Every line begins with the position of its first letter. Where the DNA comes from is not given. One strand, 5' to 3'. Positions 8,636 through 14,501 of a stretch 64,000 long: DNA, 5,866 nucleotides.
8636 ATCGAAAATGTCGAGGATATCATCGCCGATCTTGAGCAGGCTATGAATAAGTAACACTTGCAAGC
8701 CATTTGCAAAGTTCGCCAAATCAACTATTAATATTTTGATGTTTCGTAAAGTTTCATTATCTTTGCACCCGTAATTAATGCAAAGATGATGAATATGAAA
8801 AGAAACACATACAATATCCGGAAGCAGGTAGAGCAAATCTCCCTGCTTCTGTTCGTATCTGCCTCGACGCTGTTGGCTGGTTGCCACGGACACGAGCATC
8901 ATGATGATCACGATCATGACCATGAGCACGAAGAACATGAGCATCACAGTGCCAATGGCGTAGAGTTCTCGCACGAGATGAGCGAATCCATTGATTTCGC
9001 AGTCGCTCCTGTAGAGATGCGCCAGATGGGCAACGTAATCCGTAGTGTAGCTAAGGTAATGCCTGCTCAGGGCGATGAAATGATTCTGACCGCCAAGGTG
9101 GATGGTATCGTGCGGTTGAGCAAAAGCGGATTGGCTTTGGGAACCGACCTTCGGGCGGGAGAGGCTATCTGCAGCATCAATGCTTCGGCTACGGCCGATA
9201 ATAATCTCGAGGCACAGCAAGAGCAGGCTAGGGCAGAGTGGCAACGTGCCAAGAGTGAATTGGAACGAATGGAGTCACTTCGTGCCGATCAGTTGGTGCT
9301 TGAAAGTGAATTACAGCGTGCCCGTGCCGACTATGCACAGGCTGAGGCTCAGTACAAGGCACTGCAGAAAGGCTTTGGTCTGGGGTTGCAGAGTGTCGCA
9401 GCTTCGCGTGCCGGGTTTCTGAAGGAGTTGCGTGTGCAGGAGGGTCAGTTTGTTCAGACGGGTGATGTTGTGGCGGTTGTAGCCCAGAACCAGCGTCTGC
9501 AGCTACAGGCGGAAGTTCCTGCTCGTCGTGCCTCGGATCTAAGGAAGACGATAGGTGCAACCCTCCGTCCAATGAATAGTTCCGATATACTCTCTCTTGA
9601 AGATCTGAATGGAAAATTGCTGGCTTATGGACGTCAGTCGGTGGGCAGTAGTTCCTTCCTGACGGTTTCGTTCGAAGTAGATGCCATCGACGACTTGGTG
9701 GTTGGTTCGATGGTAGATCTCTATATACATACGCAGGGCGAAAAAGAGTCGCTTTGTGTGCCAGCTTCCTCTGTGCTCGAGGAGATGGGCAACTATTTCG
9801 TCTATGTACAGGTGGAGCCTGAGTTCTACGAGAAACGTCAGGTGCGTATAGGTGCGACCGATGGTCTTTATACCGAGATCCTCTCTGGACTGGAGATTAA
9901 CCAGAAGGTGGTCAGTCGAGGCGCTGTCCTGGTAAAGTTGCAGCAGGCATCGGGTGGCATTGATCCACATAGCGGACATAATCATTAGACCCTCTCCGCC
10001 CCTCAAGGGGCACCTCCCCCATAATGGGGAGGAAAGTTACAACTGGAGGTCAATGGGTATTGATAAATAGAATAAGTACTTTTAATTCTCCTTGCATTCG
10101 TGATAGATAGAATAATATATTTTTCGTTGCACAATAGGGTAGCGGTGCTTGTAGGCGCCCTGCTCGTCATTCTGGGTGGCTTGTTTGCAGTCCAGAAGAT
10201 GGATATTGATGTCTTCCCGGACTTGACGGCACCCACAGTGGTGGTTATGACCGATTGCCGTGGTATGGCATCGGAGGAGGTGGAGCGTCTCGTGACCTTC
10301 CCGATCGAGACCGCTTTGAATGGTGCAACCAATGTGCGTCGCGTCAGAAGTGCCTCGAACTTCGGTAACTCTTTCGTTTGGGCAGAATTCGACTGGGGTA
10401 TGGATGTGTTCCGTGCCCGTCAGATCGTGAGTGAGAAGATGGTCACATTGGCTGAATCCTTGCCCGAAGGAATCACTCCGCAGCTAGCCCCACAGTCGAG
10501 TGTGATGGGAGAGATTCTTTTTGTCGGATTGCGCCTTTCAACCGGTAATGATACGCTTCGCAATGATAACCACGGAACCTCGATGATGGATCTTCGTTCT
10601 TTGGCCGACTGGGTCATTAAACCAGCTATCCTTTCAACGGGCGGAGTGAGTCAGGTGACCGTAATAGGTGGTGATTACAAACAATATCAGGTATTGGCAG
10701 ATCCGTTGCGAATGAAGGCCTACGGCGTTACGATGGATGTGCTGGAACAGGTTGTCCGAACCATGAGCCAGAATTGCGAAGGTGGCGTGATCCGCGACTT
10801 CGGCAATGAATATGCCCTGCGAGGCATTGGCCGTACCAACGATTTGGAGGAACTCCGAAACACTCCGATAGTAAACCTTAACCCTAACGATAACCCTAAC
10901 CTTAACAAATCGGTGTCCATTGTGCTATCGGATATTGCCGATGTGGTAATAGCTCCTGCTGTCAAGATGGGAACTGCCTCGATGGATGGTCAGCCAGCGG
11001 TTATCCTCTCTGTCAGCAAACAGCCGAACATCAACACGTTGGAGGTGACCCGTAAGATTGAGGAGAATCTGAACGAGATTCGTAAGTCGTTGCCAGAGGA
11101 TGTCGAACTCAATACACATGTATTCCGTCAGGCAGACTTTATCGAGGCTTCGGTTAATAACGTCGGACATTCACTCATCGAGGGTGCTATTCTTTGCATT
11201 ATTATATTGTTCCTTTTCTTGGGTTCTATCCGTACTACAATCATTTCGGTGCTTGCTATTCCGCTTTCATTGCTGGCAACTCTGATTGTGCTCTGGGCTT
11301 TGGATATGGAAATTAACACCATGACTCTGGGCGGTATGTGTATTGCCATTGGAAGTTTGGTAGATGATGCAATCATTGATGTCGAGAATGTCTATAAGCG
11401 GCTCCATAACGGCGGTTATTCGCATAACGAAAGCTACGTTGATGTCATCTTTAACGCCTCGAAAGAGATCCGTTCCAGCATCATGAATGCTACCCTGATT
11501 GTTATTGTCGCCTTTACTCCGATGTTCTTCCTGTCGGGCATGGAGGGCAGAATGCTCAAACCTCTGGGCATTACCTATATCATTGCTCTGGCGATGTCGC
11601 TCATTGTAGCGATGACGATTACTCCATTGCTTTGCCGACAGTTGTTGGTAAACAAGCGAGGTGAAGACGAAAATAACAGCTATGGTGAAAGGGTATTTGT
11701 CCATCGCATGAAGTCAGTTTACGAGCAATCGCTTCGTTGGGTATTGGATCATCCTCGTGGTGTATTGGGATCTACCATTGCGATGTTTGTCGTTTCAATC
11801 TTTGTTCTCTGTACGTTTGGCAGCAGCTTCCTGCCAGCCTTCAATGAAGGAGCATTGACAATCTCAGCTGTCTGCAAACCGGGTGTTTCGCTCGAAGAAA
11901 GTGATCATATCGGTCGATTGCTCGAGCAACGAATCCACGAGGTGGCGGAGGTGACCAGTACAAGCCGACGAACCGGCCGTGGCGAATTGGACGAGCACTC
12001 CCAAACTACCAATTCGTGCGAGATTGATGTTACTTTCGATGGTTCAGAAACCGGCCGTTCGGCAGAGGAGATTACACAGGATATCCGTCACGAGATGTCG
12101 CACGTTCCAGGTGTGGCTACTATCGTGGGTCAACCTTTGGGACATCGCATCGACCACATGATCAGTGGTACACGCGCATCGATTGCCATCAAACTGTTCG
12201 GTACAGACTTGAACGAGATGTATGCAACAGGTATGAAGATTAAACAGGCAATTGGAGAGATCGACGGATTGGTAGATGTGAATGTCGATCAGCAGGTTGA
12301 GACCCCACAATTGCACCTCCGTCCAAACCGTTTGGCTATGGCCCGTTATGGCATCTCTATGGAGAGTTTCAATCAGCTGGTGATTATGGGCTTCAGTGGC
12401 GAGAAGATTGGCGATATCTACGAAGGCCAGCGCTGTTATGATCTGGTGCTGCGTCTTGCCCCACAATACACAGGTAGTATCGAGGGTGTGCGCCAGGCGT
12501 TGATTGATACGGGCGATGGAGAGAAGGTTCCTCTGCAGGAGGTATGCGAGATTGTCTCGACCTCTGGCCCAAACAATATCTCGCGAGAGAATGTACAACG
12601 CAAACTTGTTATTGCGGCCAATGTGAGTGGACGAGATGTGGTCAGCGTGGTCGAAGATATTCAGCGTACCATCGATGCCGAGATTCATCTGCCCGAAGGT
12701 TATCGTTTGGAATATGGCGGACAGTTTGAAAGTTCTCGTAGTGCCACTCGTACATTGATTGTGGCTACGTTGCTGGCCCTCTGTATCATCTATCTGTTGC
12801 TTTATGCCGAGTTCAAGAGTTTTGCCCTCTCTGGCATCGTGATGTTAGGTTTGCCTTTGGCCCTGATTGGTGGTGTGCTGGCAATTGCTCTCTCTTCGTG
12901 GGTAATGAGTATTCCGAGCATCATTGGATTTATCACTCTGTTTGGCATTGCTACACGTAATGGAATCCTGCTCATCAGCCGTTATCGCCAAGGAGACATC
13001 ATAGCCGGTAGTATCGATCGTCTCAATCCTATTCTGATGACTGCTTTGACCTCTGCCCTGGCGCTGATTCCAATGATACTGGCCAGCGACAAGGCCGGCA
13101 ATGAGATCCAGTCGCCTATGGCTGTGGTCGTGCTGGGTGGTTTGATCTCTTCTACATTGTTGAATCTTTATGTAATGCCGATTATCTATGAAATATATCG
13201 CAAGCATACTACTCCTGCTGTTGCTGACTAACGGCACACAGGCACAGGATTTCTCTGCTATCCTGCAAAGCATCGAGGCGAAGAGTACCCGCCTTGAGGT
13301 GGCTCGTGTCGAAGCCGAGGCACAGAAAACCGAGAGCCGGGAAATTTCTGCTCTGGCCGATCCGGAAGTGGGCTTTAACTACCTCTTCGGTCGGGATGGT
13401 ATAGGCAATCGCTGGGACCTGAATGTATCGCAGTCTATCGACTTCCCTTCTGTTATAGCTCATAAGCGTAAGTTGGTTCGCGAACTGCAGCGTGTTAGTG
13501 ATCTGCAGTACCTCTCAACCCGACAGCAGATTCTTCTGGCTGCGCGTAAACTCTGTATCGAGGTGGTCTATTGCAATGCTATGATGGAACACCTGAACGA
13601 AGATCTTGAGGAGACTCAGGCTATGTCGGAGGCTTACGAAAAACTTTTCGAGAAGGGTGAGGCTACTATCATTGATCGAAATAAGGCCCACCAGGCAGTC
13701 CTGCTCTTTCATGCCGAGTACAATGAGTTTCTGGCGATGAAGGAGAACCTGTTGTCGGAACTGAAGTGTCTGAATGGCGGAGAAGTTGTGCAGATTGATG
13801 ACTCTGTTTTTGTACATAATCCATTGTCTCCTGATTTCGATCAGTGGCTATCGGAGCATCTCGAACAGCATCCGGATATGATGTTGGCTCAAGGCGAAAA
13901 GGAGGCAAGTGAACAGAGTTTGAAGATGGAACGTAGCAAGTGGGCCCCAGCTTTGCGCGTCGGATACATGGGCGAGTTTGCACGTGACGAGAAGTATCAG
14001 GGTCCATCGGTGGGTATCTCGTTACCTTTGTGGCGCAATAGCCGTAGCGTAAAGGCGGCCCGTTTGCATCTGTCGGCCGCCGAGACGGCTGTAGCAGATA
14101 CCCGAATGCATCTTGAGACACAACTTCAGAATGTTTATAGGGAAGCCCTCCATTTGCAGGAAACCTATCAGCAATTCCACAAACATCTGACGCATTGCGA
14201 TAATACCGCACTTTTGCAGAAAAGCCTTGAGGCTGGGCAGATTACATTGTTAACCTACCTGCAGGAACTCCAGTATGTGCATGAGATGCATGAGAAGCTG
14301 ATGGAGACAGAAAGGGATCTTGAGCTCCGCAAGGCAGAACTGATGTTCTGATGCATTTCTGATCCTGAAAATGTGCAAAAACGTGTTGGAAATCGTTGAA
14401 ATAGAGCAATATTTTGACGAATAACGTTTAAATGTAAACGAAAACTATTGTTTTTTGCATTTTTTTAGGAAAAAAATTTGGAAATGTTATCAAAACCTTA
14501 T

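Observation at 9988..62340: Family of at least 18 GC-rich palindromic mosaic elements (GACCC terminus, C-tracts, C/G hairpin) scattered through the window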

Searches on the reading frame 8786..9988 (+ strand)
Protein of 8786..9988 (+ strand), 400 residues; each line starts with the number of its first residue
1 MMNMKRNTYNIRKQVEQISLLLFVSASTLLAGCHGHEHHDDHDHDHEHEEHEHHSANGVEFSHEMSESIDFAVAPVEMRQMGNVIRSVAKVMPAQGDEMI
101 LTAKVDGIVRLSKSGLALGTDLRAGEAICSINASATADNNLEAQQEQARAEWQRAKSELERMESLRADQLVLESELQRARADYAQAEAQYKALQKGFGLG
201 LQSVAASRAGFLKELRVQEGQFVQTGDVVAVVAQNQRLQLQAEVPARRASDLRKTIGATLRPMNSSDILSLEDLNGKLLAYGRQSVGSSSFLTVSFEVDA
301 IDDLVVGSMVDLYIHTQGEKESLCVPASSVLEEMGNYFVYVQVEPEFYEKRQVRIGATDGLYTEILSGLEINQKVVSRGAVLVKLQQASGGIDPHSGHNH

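Call 12: search_protein_families(library=pfam, proteins=[window:8786-9988:+])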
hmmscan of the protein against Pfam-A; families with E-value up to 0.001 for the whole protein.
window:8786-9988:+ (400 aa): 4 families
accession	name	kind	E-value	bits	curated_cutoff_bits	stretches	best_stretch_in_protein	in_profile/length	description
PF13437.12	HlyD_3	-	2.3e-08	35.1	22.2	1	204-299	2-94/106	HlyD family secretion protein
PF16576.10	HlyD_D23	-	3.8e-07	30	30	1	81-254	2-161/214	Barrel-sandwich domain of CusB or HlyD membrane-fusion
PF13533.13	Biotin_lipoyl_2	-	6.2e-05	23.2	29.8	1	203-230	2-29/32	Biotin-lipoyl like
PF13144.11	ChapFlgA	-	0.00043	20.8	23.8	0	163-256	8-99/122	Chaperone for flagella basal body P-ring formation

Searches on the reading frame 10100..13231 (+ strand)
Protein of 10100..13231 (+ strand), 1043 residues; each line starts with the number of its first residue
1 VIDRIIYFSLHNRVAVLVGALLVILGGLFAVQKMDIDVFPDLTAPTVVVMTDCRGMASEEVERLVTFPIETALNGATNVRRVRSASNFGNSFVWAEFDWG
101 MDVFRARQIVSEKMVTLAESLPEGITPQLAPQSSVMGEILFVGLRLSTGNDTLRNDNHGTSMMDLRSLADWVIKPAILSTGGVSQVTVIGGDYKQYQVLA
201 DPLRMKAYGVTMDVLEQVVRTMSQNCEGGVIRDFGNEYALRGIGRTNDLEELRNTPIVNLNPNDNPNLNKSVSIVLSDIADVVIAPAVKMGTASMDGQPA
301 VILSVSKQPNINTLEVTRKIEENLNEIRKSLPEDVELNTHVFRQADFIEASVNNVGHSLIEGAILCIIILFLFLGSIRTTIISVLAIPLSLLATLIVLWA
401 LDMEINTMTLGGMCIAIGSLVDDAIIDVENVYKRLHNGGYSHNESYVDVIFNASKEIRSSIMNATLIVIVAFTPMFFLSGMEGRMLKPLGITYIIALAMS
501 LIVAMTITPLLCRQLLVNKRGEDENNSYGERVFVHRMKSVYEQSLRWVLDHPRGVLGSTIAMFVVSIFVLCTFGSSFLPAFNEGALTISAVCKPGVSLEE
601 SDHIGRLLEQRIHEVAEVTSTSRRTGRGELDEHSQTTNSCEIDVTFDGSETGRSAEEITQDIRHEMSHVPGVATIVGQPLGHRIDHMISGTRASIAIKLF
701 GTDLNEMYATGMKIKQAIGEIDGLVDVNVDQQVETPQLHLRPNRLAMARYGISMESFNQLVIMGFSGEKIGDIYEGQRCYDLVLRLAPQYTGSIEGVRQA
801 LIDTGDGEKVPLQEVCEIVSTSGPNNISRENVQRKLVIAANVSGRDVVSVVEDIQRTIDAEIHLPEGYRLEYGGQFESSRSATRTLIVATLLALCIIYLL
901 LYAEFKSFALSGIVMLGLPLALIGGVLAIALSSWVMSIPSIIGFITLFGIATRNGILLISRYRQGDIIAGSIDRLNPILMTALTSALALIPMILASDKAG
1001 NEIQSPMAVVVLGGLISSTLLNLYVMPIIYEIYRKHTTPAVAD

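Call 12: search_protein_families(library=pfam, proteins=[window:10100-13231:+])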
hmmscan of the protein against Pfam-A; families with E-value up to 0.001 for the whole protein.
window:10100-13231:+ (1043 aa): 2 families
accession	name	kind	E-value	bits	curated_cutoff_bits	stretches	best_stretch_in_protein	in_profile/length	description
PF00873.25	ACR_tran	-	1.4e-258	861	28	1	5-1032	1-1019/1021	AcrB/AcrD/AcrF family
PF03176.21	MMPL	-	4.6e-12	46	20.5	1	277-512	65-299/333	MMPL family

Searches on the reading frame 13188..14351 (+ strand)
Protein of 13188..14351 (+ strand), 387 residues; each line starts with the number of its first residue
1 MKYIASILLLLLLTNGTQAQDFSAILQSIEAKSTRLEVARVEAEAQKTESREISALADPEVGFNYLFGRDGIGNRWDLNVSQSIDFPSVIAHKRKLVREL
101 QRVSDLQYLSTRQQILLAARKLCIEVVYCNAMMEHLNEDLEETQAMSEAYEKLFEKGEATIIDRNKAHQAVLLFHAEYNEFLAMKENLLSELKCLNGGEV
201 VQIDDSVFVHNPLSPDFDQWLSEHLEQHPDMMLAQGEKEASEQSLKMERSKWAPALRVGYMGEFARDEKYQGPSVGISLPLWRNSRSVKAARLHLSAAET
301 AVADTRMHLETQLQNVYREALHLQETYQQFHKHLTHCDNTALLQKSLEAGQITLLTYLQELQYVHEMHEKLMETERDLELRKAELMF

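Call 59: search_protein_families(library=pfam, proteins=[window:13188-14351:+], max_evalue=0.00001)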
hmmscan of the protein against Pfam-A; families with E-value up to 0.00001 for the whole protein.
window:13188-14351:+ (387 aa): 1 family
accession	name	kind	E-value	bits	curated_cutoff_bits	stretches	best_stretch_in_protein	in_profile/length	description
PF02321.23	OEP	-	9.7e-35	120.5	22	2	217-386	1-183/187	Outer membrane efflux protein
